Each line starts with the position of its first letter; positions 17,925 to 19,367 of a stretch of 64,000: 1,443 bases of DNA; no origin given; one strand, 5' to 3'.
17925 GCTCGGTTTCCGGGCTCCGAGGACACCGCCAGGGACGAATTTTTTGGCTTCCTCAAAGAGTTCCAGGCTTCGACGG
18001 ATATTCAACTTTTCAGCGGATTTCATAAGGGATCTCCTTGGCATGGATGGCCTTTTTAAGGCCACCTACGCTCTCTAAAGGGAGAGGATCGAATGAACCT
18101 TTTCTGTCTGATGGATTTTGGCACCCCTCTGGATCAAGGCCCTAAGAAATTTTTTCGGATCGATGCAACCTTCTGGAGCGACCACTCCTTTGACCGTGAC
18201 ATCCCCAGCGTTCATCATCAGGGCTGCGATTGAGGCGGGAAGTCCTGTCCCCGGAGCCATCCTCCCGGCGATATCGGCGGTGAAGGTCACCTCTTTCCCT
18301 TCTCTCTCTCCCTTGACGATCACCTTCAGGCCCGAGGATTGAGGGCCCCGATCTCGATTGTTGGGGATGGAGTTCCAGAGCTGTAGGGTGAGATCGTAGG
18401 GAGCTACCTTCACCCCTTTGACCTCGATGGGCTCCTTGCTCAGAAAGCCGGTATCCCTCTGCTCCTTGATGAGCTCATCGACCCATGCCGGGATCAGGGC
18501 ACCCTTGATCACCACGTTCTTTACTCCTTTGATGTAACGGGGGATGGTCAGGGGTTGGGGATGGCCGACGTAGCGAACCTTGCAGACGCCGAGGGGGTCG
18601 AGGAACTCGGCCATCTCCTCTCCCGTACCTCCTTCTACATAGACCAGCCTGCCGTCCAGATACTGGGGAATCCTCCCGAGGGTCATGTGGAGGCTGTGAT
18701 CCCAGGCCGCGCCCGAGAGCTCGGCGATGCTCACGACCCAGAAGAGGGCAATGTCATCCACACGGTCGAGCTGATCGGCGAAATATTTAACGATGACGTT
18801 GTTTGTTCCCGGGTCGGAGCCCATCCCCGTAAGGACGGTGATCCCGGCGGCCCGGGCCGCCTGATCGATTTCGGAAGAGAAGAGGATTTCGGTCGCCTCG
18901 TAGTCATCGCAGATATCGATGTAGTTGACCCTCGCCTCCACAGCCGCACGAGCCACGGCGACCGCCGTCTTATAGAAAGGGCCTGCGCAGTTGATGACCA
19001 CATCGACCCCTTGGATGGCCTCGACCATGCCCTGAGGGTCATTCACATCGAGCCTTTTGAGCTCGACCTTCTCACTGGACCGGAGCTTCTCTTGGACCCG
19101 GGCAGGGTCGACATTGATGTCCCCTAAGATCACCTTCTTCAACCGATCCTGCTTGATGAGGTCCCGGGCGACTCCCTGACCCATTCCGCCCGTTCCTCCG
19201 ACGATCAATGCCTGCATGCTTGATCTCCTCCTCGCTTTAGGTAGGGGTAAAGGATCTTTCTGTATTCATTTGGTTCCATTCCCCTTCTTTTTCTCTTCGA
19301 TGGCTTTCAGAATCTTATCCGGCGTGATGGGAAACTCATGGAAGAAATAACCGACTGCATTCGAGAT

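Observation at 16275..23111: Candidate undescribed anaerobic N-compound pathway: Hcr-like molybdoenzyme + saccharopine-DH-like reductase + class III aminotransferase + VOC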

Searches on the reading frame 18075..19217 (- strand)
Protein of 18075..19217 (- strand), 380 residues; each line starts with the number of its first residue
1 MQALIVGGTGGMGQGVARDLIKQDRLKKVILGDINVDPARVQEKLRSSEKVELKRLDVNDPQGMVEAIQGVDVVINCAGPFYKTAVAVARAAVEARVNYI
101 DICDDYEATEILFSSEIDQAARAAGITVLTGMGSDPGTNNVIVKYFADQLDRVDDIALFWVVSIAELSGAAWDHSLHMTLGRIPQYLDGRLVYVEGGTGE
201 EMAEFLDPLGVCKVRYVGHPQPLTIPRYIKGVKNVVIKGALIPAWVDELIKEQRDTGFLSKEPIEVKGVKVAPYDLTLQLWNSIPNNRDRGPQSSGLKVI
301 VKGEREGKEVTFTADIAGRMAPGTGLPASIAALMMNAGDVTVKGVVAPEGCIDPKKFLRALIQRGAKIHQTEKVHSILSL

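Call 3: search_protein_families(library=pfam, proteins=[window:18075-19217:-])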
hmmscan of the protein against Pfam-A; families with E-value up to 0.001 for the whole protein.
window:18075-19217:- (380 aa): 8 families
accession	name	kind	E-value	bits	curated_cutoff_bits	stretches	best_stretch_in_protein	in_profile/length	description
PF03435.24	Sacchrp_dh_NADP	-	7e-16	59.2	25.1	1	4-128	2-128/129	Saccharopine dehydrogenase NADP binding domain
PF16653.10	Sacchrp_dh_C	-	2e-10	41.7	31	1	217-365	103-264/265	Saccharopine dehydrogenase C-terminal domain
PF01073.25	3Beta_HSD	-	5.6e-10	39.2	22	1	4-119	1-119/280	3-beta hydroxysteroid dehydrogenase/isomerase family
PF13460.12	NAD_binding_10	-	1.1e-06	29.1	27.2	1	7-98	1-91/184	NAD(P)H-binding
PF05368.20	NmrA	-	3.1e-06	27.4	27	1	4-97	6-99/298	NmrA-like family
PF00106.31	adh_short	-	9.3e-06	25.7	26.6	1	3-80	3-87/195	short chain dehydrogenase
PF01370.27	Epimerase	-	3.9e-05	23.6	20.9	1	3-98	1-97/240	NAD dependent epimerase/dehydratase family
PF08659.16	KR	-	0.00046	20.6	22.6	0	4-72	4-76/180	KR domain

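Call 4: search_protein_families(library=ncbifam, proteins=[window:18075-19217:-])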
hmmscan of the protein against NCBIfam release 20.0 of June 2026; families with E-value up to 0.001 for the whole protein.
window:18075-19217:- (380 aa): 12 families
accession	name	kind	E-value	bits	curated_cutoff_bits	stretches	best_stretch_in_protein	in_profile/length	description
NF040740.1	ornith_Ord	equivalog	5e-10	39.3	400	1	5-138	4-138/335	2,4-diaminopentanoate dehydrogenase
NF043000.1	carsnrspmd_synth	equivalog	7e-08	32.1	800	1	45-365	52-395/405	carboxynorspermidine synthase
NF006073.0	PRK08219.1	equivalog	5.8e-07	29.4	218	1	2-93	5-94/227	SDR family oxidoreductase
NF006118.0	PRK08264.1-4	subfamily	6.2e-06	25.9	279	1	4-100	9-109/244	SDR family oxidoreductase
NF009466.0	PRK12826.1-2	subfamily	8e-05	22.2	222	1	2-83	5-94/248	3-oxoacyl-ACP reductase FabG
NF006532.0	PRK09009.1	equivalog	0.00016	21.4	330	1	1-81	1-78/235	SDR family oxidoreductase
NF053702.1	TrHdxCHCADhChcB1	equivalog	0.00033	20.1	400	1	3-101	7-112/250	trans-4-hydroxycyclohexanecarboxylate dehydrogenase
NF005559.1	PRK07231.1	subfamily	0.00043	19.8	215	1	3-85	7-95/249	glucose 1-dehydrogenase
NF005309.0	PRK06841.1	subfamily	0.00067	19.2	286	0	3-79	18-98/255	GolD/DthD family dehydrogenase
NF005893.0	PRK07856.1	equivalog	0.00081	18.7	255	0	3-109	12-116/255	SDR family oxidoreductase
TIGR03589.1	PseB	equivalog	0.00092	18.2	407.75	0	3-79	7-83/324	UDP-N-acetylglucosamine 4,6-dehydratase (inverting)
NF009464.0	PRK12824.1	subfamily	0.00095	18.9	269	0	3-80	5-90/245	3-oxoacyl-ACP reductase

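Call 10: find_homologous_proteins(query=window:18075-19217:-, max_evalue=1e-10)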
Query window:18075-19217:- (380 aa): 1842 proteins with E <= 1e-10 among 8000 candidates; the best 120 are listed.
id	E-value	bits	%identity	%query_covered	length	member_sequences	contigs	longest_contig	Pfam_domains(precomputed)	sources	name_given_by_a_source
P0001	4.7e-249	844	100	100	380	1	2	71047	PF05368.20,PF01073.26,PF16653.11,PF13460.13,PF00106.32,PF03435.25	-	-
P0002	5.4e-248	840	100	100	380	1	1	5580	PF05368.20,PF01073.26,PF16653.11,PF13460.13,PF00106.32,PF03435.25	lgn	-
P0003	2.2e-247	838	99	100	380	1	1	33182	PF05368.20,PF01073.26,PF16653.11,PF13460.13,PF00106.32,PF03435.25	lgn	-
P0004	8.7e-233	790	93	100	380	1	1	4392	PF05368.20,PF01073.26,PF16653.11,PF03435.25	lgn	-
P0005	9.9e-227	770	89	100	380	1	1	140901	PF05368.20,PF01073.26,PF16653.11,PF03435.25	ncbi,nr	ncbi:MAG: saccharopine dehydrogenase NADP-binding domain-containing protein [Desulfobacterota bacter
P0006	2.1e-225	766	76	68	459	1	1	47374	PF05368.20,PF01073.26,PF16653.11,PF13460.13,PF00106.32,PF03435.25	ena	-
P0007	7.7e-218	741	85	100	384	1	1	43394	PF05368.20,PF01073.26,PF16653.11,PF03435.25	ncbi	-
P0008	2.2e-217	740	84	100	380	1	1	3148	PF05368.20,PF01073.26,PF16653.11,PF13460.13,PF03435.25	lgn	-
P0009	8.3e-217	738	84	100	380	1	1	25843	PF05368.20,PF01073.26,PF16653.11,PF00106.32,PF03435.25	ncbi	-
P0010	1.0e-216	737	84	100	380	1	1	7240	PF05368.20,PF01073.26,PF16653.11,PF13460.13,PF03435.25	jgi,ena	-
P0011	2.7e-216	736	84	100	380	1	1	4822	PF05368.20,PF01073.26,PF16653.11,PF13460.13,PF00106.32,PF03435.25,PF01370.28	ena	-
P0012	3.4e-216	736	85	99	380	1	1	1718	PF05368.20,PF01073.26,PF16653.11,PF13460.13,PF03435.25,PF01370.28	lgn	-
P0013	3.9e-216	735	84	100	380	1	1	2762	PF05368.20,PF01073.26,PF16653.11,PF03435.25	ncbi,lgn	-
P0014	1.3e-215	734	83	100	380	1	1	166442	PF05368.20,PF01073.26,PF16653.11,PF00106.32,PF03435.25,PF01370.28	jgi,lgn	jgi:saccharopine dehydrogenase (NAD+, L-lysine-forming)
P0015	2.0e-215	733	83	100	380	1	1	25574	PF05368.20,PF01073.26,PF16653.11,PF13460.13,PF00106.32,PF03435.25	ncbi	-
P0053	3.3e-210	716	81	100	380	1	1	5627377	PF05368.20,PF01073.26,PF16653.11,PF13460.13,PF00106.32,PF03435.25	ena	-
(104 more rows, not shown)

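Call 11: find_related_loci(query=window:18075-19217:-, collection=genome_contigs, flank=10000)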
Query window:18075-19217:- (380 aa) in genome_contigs; peptide patterns used: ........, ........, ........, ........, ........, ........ (x = any residue, [..] = any of these).
468 stretches matched a pattern; 351 encode a relative of the query (tblastn E <= 1e-3); the best 80 are kept; 80 distinct loci.
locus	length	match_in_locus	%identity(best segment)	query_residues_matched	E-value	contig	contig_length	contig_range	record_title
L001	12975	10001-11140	82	1-380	0e+0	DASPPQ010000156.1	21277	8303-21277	MAG TPA_asm: Thermodesulfobacteriota bacterium isolate SMAG_U12177 k141_1401717, whole genome shotgun sequence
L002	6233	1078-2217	81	1-380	0e+0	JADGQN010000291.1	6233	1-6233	MAG: Syntrophobacterales bacterium isolate Chersky.21_67 contig-100_8995, whole genome shotgun sequence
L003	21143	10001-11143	78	1-380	0e+0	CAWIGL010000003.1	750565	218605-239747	MAG: uncultured delta proteobacterium isolate MFD03726.bin.2.45 genome assembly, contig: contig_26574, whole genome shot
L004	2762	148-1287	84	1-380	0e+0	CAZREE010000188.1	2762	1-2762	MAG TPA_asm: uncultured Syntrophorhabdus sp. isolate binchicken_co377_150 genome assembly, contig: NODE_27909_length_276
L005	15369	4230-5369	82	1-380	0e+0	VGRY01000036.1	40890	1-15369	MAG: Deltaproteobacteria bacterium isolate K_DeepCast_100m_mx_276 K_DeepCast_100m_mx_276_Ga0194127_10001092, whole genom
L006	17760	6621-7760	83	1-380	0e+0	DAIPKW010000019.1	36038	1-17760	MAG TPA_asm: Thermodesulfobacteriota bacterium isolate CTOTU21550 NODE_735_length_36038_cov_82.075841, whole genome shot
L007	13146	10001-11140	79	1-380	0e+0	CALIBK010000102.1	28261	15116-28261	MAG: uncultured bacterium isolate S1_Bin_MAXBIN__233_1 genome assembly, contig: c_000001801999, whole genome shotgun seq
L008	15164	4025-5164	80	1-380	0e+0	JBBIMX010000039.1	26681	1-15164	MAG: Deltaproteobacteria bacterium isolate BQF270218_bin_242 NODE_425_length_26681_cov_5.976076, whole genome shotgun se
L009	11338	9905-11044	83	1-380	0e+0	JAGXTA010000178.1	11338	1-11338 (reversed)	MAG: Deltaproteobacteria bacterium isolate CROMO_BS_46_3 c_000000988903, whole genome shotgun sequence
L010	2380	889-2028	79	1-380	0e+0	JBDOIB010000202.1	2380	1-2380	MAG: Thermodesulfobacteriota bacterium isolate TC202112_Ori_Bins020 k147_36110, whole genome shotgun sequence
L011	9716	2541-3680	81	1-380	0e+0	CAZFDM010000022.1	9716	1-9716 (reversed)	MAG TPA_asm: uncultured Syntrophaceae bacterium isolate SRP231805_co4_41 genome assembly, contig: k141_315963, whole gen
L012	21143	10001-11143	77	1-380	0e+0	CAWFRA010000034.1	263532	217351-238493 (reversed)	MAG: uncultured delta proteobacterium isolate MFD01476.bin.2.130 genome assembly, contig: contig_84138, whole genome sho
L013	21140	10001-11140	76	1-380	0e+0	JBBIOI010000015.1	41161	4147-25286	MAG: Deltaproteobacteria bacterium isolate TCS170221_bin_276 NODE_715_length_41161_cov_7.20322, whole genome shotgun seq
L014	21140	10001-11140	83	1-380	0e+0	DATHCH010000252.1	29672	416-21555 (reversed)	MAG TPA_asm: Thermodesulfobacteriota bacterium isolate SMAG_U12362 k141_1383952, whole genome shotgun sequence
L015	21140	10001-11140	82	1-380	0e+0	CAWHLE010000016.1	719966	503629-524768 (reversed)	MAG: uncultured delta proteobacterium isolate MFD02416.bin.2.187 genome assembly, contig: contig_3533, whole genome shot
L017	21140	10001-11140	81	1-380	0e+0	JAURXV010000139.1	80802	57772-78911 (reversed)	MAG: Syntrophales bacterium isolate E10_metabat.bin.36 E10_k141_216988, whole genome shotgun sequence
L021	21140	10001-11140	81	1-380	0e+0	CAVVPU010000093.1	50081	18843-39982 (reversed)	MAG: uncultured delta proteobacterium isolate MFD02138.bin.2.7 genome assembly, contig: contig_136929, whole genome shot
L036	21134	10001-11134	81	1-378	0e+0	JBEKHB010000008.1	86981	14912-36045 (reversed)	MAG: Syntrophorhabdales bacterium isolate SPRUCE 267 SPRUCE_267_8, whole genome shotgun sequence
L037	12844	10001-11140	76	1-380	0e+0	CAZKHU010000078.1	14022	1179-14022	MAG TPA_asm: uncultured Syntrophus sp. isolate binchicken_co220_86 genome assembly, contig: NODE_2779_length_14022_cov_1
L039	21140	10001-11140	81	1-380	0e+0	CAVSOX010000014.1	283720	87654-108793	MAG: uncultured delta proteobacterium isolate MFD01476.bin.2.15 genome assembly, contig: contig_18163, whole genome shot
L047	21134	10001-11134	81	1-378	0e+0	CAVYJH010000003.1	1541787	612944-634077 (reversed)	MAG: uncultured delta proteobacterium isolate MFD01476.bin.2.71 genome assembly, contig: contig_1242, whole genome shotg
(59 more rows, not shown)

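Call 17: search_solved_structures(query=window:18075-19217:-, max_evalue=0.01, show_alignments=2)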
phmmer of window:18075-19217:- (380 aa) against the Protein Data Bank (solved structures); distinct sequences matched with E-value up to 0.01: 11.
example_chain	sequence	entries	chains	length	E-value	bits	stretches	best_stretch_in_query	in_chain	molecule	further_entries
8h4z_A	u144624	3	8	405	4.5e-08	35.9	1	4-145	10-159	Saccharopine dehydrogenase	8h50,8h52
4ina_A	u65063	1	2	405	1.2e-07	34.5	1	8-366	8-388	saccharopine dehydrogenase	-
3ic5_A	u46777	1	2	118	8.9e-07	31.7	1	6-112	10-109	putative saccharopine dehydrogenase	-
8deb_A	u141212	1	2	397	1.7e-06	30.7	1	5-149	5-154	Carboxyspermidine dehydrogenase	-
4rl6_A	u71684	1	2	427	0.00035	23.1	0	121-365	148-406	Saccharopine dehydrogenase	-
1e5l_A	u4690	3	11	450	0.00085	21.8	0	55-142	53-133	SACCHAROPINE REDUCTASE | Saccharopine dehydrogenase [NADP(+), L-glutamate-forming]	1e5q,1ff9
9kq1_A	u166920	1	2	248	0.0038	19.7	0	2-80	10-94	SDR superfamily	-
9jve_A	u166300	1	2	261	0.0056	19.2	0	2-82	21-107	SDR family NAD(P)-dependent oxidoreductase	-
2vrb_A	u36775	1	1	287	0.0058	19.1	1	4-92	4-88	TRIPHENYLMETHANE REDUCTASE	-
2jl1_A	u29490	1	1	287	0.0079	18.7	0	5-92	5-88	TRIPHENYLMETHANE REDUCTASE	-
5l76_A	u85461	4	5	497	0.0099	18.3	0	72-151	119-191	Alpha-aminoadipic semialdehyde synthase, mitochondrial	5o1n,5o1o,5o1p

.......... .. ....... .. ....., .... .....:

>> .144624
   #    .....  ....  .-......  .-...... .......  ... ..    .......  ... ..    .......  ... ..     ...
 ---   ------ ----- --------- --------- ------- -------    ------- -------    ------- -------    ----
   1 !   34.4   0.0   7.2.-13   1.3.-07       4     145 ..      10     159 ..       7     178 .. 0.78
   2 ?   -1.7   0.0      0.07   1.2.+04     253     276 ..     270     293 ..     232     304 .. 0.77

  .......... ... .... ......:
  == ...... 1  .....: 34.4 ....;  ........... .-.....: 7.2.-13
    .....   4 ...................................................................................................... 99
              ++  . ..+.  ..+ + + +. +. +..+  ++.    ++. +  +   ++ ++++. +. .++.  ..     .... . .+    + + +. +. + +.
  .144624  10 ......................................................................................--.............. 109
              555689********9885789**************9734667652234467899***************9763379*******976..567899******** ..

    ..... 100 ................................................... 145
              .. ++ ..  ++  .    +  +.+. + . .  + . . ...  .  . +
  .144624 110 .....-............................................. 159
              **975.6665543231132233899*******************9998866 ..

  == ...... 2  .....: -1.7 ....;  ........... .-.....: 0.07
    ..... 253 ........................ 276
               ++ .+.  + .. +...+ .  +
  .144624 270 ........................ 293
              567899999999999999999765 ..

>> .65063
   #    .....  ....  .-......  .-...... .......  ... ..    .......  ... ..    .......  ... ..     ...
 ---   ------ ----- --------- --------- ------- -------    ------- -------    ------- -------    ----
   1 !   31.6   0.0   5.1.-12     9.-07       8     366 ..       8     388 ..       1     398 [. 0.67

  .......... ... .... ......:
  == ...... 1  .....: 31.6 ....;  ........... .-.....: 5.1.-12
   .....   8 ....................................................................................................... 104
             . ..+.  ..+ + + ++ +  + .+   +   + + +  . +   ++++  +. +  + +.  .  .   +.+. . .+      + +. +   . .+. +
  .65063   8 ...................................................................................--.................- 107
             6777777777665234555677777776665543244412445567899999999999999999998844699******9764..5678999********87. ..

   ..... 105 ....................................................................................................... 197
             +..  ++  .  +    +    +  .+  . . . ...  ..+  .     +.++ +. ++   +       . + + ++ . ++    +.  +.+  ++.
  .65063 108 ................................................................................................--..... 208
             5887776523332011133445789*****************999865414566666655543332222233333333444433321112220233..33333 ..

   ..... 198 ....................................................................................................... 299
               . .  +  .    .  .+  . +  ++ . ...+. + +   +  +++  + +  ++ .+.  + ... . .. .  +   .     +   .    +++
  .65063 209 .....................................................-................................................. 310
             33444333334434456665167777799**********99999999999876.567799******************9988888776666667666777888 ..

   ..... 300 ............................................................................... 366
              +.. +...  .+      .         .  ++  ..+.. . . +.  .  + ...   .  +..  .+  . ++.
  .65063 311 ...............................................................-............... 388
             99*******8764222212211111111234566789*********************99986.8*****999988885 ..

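Call 19: find_encoding_contigs(protein=P0053, flank=10000, max_places=3)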
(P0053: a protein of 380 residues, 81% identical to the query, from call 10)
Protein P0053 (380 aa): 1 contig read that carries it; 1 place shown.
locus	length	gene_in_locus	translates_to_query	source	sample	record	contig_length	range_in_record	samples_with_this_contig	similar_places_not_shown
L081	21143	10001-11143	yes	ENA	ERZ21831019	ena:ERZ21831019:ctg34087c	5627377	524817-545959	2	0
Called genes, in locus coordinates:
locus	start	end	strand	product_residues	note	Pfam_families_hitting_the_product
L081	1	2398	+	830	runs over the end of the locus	PF01804:Penicil_amidase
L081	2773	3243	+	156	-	PF01797:Y1_Tnp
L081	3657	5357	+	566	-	PF07519:Tannase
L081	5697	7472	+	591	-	-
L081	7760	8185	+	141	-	PF01797:Y1_Tnp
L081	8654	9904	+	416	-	PF00753:Lactamase_B (weak), PF13483:Lactamase_B_3, PF12706:Lactamase_B_2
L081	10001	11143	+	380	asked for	PF00106:adh_short (weak), PF01073:3Beta_HSD, PF03435:Sacchrp_dh_NADP, PF05368:NmrA (weak), PF13460:NAD_binding_10, PF16653:Sacchrp_dh_C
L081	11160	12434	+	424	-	PF00202:Aminotran_3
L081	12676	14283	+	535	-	PF12450:vWF_A, PF00092:VWA, PF13519:VWA_2, PF13768:VWA_3 (weak), PF12034:YfbK_C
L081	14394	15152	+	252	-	-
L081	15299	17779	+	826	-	PF02901:PFL-like, PF01228:Gly_radical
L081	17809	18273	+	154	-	-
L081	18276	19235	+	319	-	PF13353:Fer4_12 (weak), PF04055:Radical_SAM, PF13187:Fer4_9 (faint), PF12797:Fer4_2 (faint), PF13237:Fer4_10 (weak), PF14697:Fer4_21, PF12838:Fer4_7, PF00037:Fer4 (weak), +2 more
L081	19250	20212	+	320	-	PF20551:DUF6765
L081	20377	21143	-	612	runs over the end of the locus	-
